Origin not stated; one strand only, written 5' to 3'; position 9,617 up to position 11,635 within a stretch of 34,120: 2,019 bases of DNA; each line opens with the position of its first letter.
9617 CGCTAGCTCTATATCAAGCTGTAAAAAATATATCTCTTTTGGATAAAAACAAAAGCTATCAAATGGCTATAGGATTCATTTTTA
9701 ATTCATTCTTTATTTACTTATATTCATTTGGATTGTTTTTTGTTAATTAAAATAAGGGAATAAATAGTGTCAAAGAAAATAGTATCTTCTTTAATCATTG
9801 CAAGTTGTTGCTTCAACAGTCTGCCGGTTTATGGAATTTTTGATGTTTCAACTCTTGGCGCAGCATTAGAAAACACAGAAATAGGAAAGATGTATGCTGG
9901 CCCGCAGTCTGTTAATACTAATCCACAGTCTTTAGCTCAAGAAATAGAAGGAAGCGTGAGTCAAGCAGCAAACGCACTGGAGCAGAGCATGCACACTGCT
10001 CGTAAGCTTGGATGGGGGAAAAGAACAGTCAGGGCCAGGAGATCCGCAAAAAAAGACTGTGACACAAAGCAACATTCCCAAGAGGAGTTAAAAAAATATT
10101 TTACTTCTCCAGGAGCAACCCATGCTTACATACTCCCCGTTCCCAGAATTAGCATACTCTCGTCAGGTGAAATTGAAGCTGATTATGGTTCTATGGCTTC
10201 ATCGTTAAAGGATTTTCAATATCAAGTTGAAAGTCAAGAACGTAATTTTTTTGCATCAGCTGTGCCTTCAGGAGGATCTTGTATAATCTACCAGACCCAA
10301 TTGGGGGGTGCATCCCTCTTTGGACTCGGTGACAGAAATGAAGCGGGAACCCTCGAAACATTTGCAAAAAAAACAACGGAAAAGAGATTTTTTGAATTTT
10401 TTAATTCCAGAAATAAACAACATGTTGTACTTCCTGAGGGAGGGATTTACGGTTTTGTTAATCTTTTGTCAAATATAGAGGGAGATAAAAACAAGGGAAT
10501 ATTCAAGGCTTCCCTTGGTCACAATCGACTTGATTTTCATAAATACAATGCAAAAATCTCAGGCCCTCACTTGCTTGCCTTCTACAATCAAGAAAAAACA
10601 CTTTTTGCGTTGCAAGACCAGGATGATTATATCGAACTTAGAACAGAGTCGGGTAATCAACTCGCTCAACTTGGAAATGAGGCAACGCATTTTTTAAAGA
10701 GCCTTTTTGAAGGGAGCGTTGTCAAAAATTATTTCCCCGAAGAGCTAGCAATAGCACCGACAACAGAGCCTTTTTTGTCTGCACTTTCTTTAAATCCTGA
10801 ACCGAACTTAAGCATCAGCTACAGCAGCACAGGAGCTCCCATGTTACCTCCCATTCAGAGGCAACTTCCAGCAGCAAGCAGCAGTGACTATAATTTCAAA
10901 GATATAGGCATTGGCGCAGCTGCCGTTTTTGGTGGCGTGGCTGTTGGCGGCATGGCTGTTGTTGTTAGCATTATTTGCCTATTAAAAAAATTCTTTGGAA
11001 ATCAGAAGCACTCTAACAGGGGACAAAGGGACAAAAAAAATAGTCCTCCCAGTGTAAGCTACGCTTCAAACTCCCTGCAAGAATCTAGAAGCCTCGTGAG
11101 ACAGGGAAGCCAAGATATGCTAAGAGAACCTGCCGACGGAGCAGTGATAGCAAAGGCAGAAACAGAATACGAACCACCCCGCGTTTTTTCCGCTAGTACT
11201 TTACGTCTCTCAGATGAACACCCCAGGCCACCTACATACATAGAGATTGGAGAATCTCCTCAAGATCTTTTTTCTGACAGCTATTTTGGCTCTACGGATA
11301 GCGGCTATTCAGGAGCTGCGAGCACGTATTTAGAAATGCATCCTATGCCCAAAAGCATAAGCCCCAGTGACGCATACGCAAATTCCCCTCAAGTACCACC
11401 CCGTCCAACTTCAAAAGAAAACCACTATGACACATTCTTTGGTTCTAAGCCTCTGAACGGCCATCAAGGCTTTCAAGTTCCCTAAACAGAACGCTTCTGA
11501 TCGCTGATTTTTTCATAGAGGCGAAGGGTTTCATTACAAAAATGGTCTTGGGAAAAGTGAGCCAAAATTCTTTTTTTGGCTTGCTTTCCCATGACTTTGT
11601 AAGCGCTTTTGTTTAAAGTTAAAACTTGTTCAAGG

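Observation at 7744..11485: Tandem pair of exported single-pass membrane proteins with receptor-like architecture and shared eukaryote-type tail motifs: candidate host-mimic module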

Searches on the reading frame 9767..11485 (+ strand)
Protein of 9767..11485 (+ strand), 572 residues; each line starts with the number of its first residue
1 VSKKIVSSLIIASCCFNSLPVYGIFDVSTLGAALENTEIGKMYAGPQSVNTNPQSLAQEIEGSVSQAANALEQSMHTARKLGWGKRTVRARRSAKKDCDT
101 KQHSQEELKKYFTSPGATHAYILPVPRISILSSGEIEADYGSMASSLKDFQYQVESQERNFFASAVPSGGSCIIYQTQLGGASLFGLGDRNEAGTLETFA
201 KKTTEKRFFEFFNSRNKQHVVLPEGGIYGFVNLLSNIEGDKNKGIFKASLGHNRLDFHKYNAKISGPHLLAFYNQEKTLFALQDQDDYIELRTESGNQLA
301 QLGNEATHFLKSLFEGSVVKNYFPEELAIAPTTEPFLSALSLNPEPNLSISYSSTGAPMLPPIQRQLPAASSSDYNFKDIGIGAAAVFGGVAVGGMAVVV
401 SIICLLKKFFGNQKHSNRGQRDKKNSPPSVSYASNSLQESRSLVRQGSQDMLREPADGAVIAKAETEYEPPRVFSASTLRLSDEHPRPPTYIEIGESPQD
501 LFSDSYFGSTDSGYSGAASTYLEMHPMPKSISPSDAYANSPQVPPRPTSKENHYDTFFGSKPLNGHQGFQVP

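Call 6: search_protein_families(library=pfam, proteins=[window:9767-11485:+], max_evalue=0.01)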
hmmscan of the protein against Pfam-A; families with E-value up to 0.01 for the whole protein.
window:9767-11485:+ (572 aa): 0 families

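Call 9: find_homologous_proteins(query=window:9767-11485:+, max_evalue=0.01)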
Query window:9767-11485:+ (572 aa): 5 proteins with E <= 0.01 among 8000 candidates.
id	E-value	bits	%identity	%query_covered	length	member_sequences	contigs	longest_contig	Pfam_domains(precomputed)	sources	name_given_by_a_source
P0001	0.0e+0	1287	100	100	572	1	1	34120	-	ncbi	ncbi:MAG: hypothetical protein ACRCYP_07265 [Alphaproteobacteria bacterium]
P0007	0.0e+0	1062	90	93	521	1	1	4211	-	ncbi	ncbi:MAG: hypothetical protein ACRCTK_04090 [Alphaproteobacteria bacterium]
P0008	1.5e-274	930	75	97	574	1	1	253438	-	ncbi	-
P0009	3.4e-221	754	66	97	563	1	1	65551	-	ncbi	ncbi:MAG: hypothetical protein ACRCUQ_04410 [Alphaproteobacteria bacterium]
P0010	2.2e-149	517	52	97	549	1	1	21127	-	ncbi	ncbi:MAG: hypothetical protein ACRCYZ_01475 [Alphaproteobacteria bacterium]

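Call 12: find_encoding_contigs(protein=P0008, flank=10000, max_places=3)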
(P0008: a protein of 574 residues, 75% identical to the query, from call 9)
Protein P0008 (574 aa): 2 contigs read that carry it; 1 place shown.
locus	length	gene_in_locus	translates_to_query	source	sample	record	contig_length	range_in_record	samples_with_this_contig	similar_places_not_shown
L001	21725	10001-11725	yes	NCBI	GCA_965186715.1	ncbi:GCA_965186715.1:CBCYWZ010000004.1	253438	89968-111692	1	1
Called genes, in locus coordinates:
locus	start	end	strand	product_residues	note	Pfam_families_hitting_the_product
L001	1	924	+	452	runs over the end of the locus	PF02754:CCG (faint)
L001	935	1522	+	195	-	PF12007:DUF3501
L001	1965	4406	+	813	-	PF02190:LON_substr_bdg, PF07728:AAA_5, PF00004:AAA, PF22667:Lon_lid, PF05362:Lon_C, PF13541:ChlI (weak)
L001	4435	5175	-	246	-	PF02592:Vut_1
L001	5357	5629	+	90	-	PF00216:Bac_DNA_binding, PF18291:HU-HIG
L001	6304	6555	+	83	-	PF02609:Exonuc_VII_S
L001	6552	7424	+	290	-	PF00348:polyprenyl_synt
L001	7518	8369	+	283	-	PF13344:Hydrolase_6, PF13242:Hydrolase_like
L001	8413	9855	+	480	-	PF00875:DNA_photolyase, PF03441:FAD_binding_7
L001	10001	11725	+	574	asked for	-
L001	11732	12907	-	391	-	PF13439:Glyco_transf_4, PF13579:Glyco_trans_4_4, PF00534:Glycos_transf_1, PF13692:Glyco_trans_1_4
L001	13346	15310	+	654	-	PF01541:GIY-YIG, PF27096:UvrC_M, PF02151:UVR, PF22920:UvrC_RNaseH, PF08459:UvrC_RNaseH_dom, PF12826:HHH_2, PF14520:HHH_5 (weak)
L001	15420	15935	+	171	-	PF01066:CDP-OH_P_transf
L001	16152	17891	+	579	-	PF17092:PCB_OB (faint), PF00575:S1, PF13509:S1_2 (faint), PF21710:Spt6_S1 (faint), PF23459:S1_RRP5 (faint), PF00575:S1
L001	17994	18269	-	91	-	-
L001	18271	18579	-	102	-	-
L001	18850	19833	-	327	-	PF05982:Sbt_1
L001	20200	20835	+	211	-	PF00398:RrnaAD (weak), PF01728:FtsJ (weak), PF08241:Methyltransf_11 (weak), PF08242:Methyltransf_12 (faint), PF13649:Methyltransf_25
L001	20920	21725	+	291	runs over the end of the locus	PF13462:Thioredoxin_4, PF13098:Thioredoxin_2, PF01323:DSBA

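Call 13: find_encoding_contigs(protein=P0009, flank=10000, max_places=3)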
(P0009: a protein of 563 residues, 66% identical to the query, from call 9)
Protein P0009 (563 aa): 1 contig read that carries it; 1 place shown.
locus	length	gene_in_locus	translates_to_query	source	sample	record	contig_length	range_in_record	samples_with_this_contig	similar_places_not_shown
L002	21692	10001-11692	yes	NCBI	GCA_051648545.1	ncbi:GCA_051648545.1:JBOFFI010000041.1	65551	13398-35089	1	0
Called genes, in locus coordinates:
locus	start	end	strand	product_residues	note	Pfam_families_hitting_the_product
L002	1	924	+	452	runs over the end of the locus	PF02754:CCG (faint)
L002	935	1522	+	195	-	PF12007:DUF3501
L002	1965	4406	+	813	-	PF02190:LON_substr_bdg, PF07728:AAA_5, PF00004:AAA, PF22667:Lon_lid, PF05362:Lon_C, PF13541:ChlI (weak)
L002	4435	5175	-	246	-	PF02592:Vut_1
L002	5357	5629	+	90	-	PF00216:Bac_DNA_binding, PF18291:HU-HIG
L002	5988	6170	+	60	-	PF04588:HIG_1_N (weak)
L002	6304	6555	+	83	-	PF02609:Exonuc_VII_S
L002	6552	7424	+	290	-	PF00348:polyprenyl_synt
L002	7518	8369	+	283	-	PF00702:Hydrolase (faint), PF13344:Hydrolase_6, PF13242:Hydrolase_like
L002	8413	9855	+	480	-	PF00875:DNA_photolyase, PF03441:FAD_binding_7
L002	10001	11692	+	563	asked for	-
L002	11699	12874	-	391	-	PF13439:Glyco_transf_4, PF13579:Glyco_trans_4_4, PF00534:Glycos_transf_1, PF13692:Glyco_trans_1_4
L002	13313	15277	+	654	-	PF01541:GIY-YIG, PF27096:UvrC_M, PF02151:UVR, PF22920:UvrC_RNaseH, PF08459:UvrC_RNaseH_dom, PF12826:HHH_2 (weak), PF14520:HHH_5 (weak)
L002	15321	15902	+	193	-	PF01066:CDP-OH_P_transf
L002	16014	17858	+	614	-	PF17092:PCB_OB (faint), PF21710:Spt6_S1 (faint), PF00575:S1, PF13509:S1_2 (faint), PF23459:S1_RRP5 (faint), PF00575:S1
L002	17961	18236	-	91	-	-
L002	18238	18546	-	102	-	-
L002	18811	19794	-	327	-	PF05982:Sbt_1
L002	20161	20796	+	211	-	PF00398:RrnaAD (weak), PF01728:FtsJ (weak), PF08241:Methyltransf_11 (weak), PF08242:Methyltransf_12 (faint), PF13649:Methyltransf_25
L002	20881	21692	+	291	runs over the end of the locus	PF13462:Thioredoxin_4, PF13098:Thioredoxin_2, PF01323:DSBA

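Call 14: find_encoding_contigs(protein=P0010, flank=10000, max_places=3)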
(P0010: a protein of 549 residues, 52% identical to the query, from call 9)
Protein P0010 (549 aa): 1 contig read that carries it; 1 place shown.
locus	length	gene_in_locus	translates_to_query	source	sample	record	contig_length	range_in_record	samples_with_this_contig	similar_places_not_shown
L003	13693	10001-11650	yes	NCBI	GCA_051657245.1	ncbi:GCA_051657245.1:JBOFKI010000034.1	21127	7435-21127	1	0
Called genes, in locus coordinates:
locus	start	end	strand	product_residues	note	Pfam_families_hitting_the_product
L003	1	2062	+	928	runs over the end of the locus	PF02739:5_3_exonuc_N, PF22619:DNA_polI_exo1 (faint), PF01367:5_3_exonuc, PF01612:DNA_pol_A_exo1, PF00476:DNA_pol_A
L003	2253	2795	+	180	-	-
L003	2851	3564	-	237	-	PF08241:Methyltransf_11, PF13649:Methyltransf_25 (weak)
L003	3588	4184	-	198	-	PF06041:DUF924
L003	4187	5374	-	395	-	PF00733:Asn_synthase (weak), PF03054:tRNA_Me_trans, PF20259:tRNA_Me_trans_M, PF20258:tRNA_Me_trans_C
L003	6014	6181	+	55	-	PF04588:HIG_1_N (weak)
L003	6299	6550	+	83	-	PF02609:Exonuc_VII_S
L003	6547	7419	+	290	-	PF00348:polyprenyl_synt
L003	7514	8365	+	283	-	PF00702:Hydrolase (faint), PF13344:Hydrolase_6, PF13242:Hydrolase_like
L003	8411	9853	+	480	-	PF00875:DNA_photolyase, PF03441:FAD_binding_7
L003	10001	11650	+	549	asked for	-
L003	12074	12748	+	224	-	-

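Call 28: predict_structure(alignment_id=A2)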
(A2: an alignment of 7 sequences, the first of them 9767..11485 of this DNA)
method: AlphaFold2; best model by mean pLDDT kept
length: 572 residues; sequences in the alignment: 7
mean_pLDDT: 40.9   pTM: 0.35
mean pLDDT of the five models: 40.9, 39.2, 34.6, 29.9, 26.4
residues with pLDDT >= 90: 8; 70-90: 105; 50-70: 28; < 50: 431
segments of 3 or more residues with pLDDT < 50: 1-123, 143-194, 317-572
pLDDT, mean of each block of 10 residues (from residue 1): 28 26 25 30 32 32 34 35 28 27 45 38 63 79 47 43 32 31 25 51 77 78 82 73 66 87 84 87 86 83 82 55 30 24 27 25 25 23 22 31 33 26 26 22 22 24 24 23 25 25 24 25 26 31 28 25 28 34
secondary structure, 60 per line:
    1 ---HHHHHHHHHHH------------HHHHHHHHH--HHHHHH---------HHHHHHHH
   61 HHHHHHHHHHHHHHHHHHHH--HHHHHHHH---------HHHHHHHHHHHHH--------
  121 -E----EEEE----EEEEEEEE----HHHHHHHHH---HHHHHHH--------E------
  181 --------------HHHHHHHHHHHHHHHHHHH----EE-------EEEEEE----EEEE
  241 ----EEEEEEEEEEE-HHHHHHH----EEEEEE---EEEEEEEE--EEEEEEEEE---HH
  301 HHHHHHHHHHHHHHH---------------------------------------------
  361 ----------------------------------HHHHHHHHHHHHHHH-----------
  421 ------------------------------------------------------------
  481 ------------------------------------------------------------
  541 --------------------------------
elements in order: H4-14 H27-35 H38-43 H53-80 H83-90 H100-112 E127-130 E135-142 H147-155 H159-165 H195-213 E227-232 E237-240 E245-255 H257-263 E268-273 E277-284 E287-295 H299-315 H395-409
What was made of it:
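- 10715..10903 (+): ORF2 Pro/Ser/Thr-rich stalk, residues 317-379, predicted disordered. pLDDT below 50 (call 28).
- Tried and rejected: Full-length AlphaFold2 with 7 sequences gave a poor model (pLDDT 41, call 28).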

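Call 29: search_protein_representatives(alignment_id=A2)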
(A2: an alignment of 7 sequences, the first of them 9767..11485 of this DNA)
Query: 7 sequences, 561 profile positions. Proteins with E-value up to 0.001 (for the whole library): 14; up to 1e-10: 9; up to 1e-30: 6. The best 14 are listed.
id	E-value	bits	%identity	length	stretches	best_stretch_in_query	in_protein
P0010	1.8e-270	914.8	-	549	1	1-561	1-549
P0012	1.3e-119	416.8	-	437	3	194-340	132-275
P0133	4.4e-58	213.6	-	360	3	194-319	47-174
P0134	4.4e-42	160.8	-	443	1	1-322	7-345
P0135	5.9e-36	140.6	-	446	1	1-314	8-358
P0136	7.7e-35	136.9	-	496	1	1-314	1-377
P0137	2.6e-23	98.9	-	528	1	1-404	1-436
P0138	1.4e-15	73.3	-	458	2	108-315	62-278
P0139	8.4e-11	57.6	-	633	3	161-353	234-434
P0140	2.0e-08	49.8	-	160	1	1-91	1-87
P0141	4.4e-08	48.6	-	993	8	257-291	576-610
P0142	7.5e-07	44.5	-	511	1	1-315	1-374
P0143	6.1e-06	41.5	-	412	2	1-31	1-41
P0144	6.5e-05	38.1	-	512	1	222-318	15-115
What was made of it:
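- Family census: 14 clusters in 1.84 billion representatives (call 29).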

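Call 33: fold_search(model_id=the predicted structure, library=pdb)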
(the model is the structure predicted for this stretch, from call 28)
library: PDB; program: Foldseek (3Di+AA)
matches with E <= 10: 426; with E <= 0.001: 0
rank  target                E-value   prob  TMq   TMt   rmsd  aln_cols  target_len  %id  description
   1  2y23                  4.8e-02  0.20  0.09  0.15  15.3       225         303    8  CRYSTAL STRUCTURE OF THE MYOMESIN DOMAINS MY9-MY11 (released 2011-12-21)
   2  9o5m_A                5.4e-02  0.12  0.05  0.15  15.4       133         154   11  Prenylated-FMN maturase PhdC from Mycolicibacterium fortuitum bound to prenylated flavin mononucleotide in the P1 spac (released 2026-02-18)
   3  9nk2                  6.1e-02  0.08  0.05  0.13  15.4       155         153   14  Prenylated-FMN maturase PhdC from Mycolicibacterium fortuitum bound to prenylated flavin mononucleotide (released 2026-02-18)
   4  1yem_A                9.2e-02  0.08  0.07  0.15  11.9       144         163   12  Conserved hypothetical protein Pfu-838710-001 from Pyrococcus furiosus (released 2005-01-11)
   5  2qze_B                1.3e-01  0.05  0.07  0.12  20.1       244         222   11  Monoclinic Mimivirus Capping Enzyme Triphosphatase. (released 2008-04-01)
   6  6t3o                  1.4e-01  0.20  0.08  0.32  14.7       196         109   10  Crystal structure of the human myomesin domain 10 (released 2021-03-17)
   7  3rbs                  1.5e-01  0.07  0.05  0.09  13.8       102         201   13  Crystal structure of the myomesin domains 10 and 11 (released 2012-03-07)
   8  1914                  2.0e-01  0.14  0.09  0.24  15.0       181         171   10  SIGNAL RECOGNITION PARTICLE ALU RNA BINDING HETERODIMER, SRP9/14 (released 1998-12-30)
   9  6l7x                  2.1e-01  0.04  0.06  0.12  21.1       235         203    9  Crystal structure of Cet1 from Trypanosoma cruzi in complex with #951 ligand (released 2020-06-03)
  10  7pkq_N                2.7e-01  0.04  0.06  0.12  17.7       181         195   10  Small subunit of the Chlamydomonas reinhardtii mitoribosome (released 2023-06-14)
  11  8p0b_A                3.2e-01  0.02  0.06  0.05  24.7       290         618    9  Thogoto virus polymerase in Mode B conformation and bound to 32-mer loop promoter RNA (released 2024-05-22)
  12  9ii6_B                3.8e-01  0.06  0.06  0.13  20.9       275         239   10  Cryo-EM structure of the intracellular domains of BTN2A1-BTN3A1-BTN3A3 (released 2025-06-25)
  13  2qy2_A                4.1e-01  0.03  0.06  0.12  19.8       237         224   10  Characterization of a trifunctional mimivirus mRNA capping enzyme and crystal structure of the RNA triphosphatase doma (released 2008-04-01)
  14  1yem_B                4.6e-01  0.06  0.07  0.16  11.5       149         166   11  Conserved hypothetical protein Pfu-838710-001 from Pyrococcus furiosus (released 2005-01-11)
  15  8j07_k3               5.5e-01  0.09  0.05  0.06  17.6       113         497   10  96nm repeat of human respiratory doublet microtubule and associated axonemal complexes (released 2023-07-26)
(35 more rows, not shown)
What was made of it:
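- Tried and rejected: Its PDB search was meaningless (call 33).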

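Call 34: search_solved_structures(query=A3, max_evalue=10)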
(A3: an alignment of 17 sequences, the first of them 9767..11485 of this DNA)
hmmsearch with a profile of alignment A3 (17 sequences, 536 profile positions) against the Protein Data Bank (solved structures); distinct sequences matched with E-value up to 10: 1.
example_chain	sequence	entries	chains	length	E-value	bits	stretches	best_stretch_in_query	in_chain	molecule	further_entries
6m09_A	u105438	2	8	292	1.2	11.3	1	227-265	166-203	AT3G03890 protein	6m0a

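Call 35: search_protein_families(library=pfam, alignment_id=A3, max_evalue=1)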
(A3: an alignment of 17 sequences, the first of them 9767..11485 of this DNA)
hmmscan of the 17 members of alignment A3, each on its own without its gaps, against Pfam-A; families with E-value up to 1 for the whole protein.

A. member 1, window:9767-11485:+ (572 aa): 1 family
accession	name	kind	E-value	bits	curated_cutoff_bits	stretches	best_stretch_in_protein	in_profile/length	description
PF07694.17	5TM-5TMR_LYT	-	0.2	11.7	24.6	1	373-403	42-72/169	5TMR of 5TMR-LYT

B. families by the number of members that match (of 17 scanned): 9 families
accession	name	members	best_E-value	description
PF21132.2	MFD_D3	1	0.04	MFD, D3 domain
PF14283.11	CD1107-like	1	0.05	Mobile element protein CD1107-like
PF14063.11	DUF4254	1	0.077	Protein of unknown function (DUF4254)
PF18236.6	AGO_N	1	0.094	Argonaute N domain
PF23669.1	WH_MCM2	1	0.13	DNA replication licensing factor MCM2-like, winged-helix domain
PF10678.14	DUF2492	1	0.13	Protein of unknown function (DUF2492)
PF09485.15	CRISPR_Cse2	1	0.14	CRISPR-associated protein Cse2 (CRISPR_cse2)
PF15055.12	DMAC1_Dmo2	1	0.16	DMAC1/Dmo2-like domain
PF07694.17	5TM-5TMR_LYT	1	0.2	5TMR of 5TMR-LYT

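Call 38: find_encoding_contigs(protein=P0144, flank=10000, max_places=3)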
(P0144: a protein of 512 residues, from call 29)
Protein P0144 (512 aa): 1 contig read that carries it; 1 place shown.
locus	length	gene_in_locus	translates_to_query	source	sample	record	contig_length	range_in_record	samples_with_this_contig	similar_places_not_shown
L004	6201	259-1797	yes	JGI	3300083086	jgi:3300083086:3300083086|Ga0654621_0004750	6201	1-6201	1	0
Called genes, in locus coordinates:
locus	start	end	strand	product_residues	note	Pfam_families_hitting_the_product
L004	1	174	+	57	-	?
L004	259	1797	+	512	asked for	-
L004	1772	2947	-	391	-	PF13439:Glyco_transf_4, PF13579:Glyco_trans_4_4, PF00534:Glycos_transf_1, PF13692:Glyco_trans_1_4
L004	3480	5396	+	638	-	PF01541:GIY-YIG, PF27096:UvrC_M, PF02151:UVR (weak), PF22920:UvrC_RNaseH, PF08459:UvrC_RNaseH_dom, PF12826:HHH_2 (weak)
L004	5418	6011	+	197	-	PF01066:CDP-OH_P_transf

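Call 39: find_encoding_contigs(protein=P0137, flank=10000, max_places=3)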
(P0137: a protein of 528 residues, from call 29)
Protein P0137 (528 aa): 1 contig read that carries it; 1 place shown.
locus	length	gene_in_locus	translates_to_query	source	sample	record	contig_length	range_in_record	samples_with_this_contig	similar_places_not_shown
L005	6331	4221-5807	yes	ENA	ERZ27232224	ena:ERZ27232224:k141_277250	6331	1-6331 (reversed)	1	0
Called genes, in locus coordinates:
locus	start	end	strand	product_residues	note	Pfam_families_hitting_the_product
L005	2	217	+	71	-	?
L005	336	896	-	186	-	-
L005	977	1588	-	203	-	-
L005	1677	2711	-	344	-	PF02899:Phage_int_SAM_1, PF00589:Phage_integrase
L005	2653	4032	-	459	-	PF02254:TrkA_N, PF03435:Sacchrp_dh_NADP (faint), PF13241:NAD_binding_7 (faint), PF13460:NAD_binding_10 (faint), PF02254:TrkA_N, PF02080:TrkA_C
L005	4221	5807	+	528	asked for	-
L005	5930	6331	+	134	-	?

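Call 40: find_encoding_contigs(protein=P0139, flank=10000, max_places=3)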
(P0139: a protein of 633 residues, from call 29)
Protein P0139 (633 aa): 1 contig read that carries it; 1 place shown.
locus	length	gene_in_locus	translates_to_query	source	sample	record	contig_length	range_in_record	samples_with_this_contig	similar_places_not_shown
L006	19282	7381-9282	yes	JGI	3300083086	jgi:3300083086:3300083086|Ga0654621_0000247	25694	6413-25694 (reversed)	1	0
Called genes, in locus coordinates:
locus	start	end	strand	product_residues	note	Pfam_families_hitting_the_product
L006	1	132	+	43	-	?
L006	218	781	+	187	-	PF12100:DUF3576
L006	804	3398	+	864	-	PF00133:tRNA-synt_1, PF01406:tRNA-synt_1e (faint), PF09334:tRNA-synt_1g, PF13603:tRNA-synt_1_2, PF00133:tRNA-synt_1, PF08264:Anticodon_1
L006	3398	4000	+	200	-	-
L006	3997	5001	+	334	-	-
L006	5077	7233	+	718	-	-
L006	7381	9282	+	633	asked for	-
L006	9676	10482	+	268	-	PF00132:Hexapep (weak), PF25087:GMPPB_C (faint), PF00132:Hexapep (weak), PF13720:Acetyltransf_11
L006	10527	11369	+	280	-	PF17930:LpxI_N, PF06230:LpxI_C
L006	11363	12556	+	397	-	PF02684:LpxB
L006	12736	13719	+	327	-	PF01820:Dala_Dala_lig_N, PF07478:Dala_Dala_lig_C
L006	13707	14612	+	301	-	PF08478:POTRA_1, PF03799:FtsQ_DivIB_C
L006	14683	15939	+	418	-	PF14450:FtsA, PF02491:SHS2_FTSA, PF14450:FtsA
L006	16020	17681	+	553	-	PF00091:Tubulin, PF12327:FtsZ_C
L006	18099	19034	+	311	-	-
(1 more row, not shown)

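Call 41: find_encoding_contigs(protein=P0136, flank=10000, max_places=3)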
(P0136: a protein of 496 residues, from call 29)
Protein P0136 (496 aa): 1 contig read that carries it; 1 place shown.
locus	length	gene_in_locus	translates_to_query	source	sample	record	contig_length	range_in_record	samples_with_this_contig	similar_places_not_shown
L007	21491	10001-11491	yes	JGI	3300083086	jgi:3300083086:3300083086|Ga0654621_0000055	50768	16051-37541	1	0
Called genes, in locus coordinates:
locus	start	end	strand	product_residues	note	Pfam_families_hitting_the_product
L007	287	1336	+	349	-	PF00154:RecA_N, PF08423:Rad51 (weak), PF06745:ATPase (weak), PF21096:RecA_C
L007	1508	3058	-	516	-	-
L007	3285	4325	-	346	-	PF00814:TsaD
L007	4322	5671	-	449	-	PF01011:PQQ (faint), PF13570:Beta-prop_ACSF4, PF25293:Beta-prop_EMC1_N (faint), PF13360:PQQ_2, PF13570:Beta-prop_ACSF4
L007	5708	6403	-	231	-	PF09976:TPR_21 (weak)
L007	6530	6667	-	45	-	-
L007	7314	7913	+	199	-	-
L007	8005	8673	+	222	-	PF02666:PS_Dcarbxylase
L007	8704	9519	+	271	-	PF01066:CDP-OH_P_transf, PF08009:CDP-OH_P_tran_2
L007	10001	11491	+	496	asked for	-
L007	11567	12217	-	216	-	PF00005:ABC_tran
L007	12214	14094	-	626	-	PF00496:SBP_bac_5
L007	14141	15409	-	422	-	PF01773:Nucleos_tra2_N, PF07670:Gate, PF07662:Nucleos_tra2_C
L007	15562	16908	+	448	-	PF02646:RmuC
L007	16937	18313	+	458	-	PF13598:DUF4139 (weak)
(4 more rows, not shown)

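Call 42: find_encoding_contigs(protein=P0143, flank=10000, max_places=3)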
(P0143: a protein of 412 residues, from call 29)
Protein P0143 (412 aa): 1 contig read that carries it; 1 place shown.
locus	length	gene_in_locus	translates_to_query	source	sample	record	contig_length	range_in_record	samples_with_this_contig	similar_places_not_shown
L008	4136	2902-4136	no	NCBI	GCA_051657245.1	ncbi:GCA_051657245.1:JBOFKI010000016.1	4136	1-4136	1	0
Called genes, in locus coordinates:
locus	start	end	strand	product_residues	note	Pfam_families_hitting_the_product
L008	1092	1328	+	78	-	-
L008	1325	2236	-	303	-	PF00892:EamA, PF03151:TPT (weak), PF00892:EamA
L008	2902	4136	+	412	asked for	?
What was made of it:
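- On Eukaryotic type I receptors (horizontal acquisition): All 14 related clusters come from bacterial contigs with bacterial neighbouring genes (calls 12-14, 29, 38-42).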
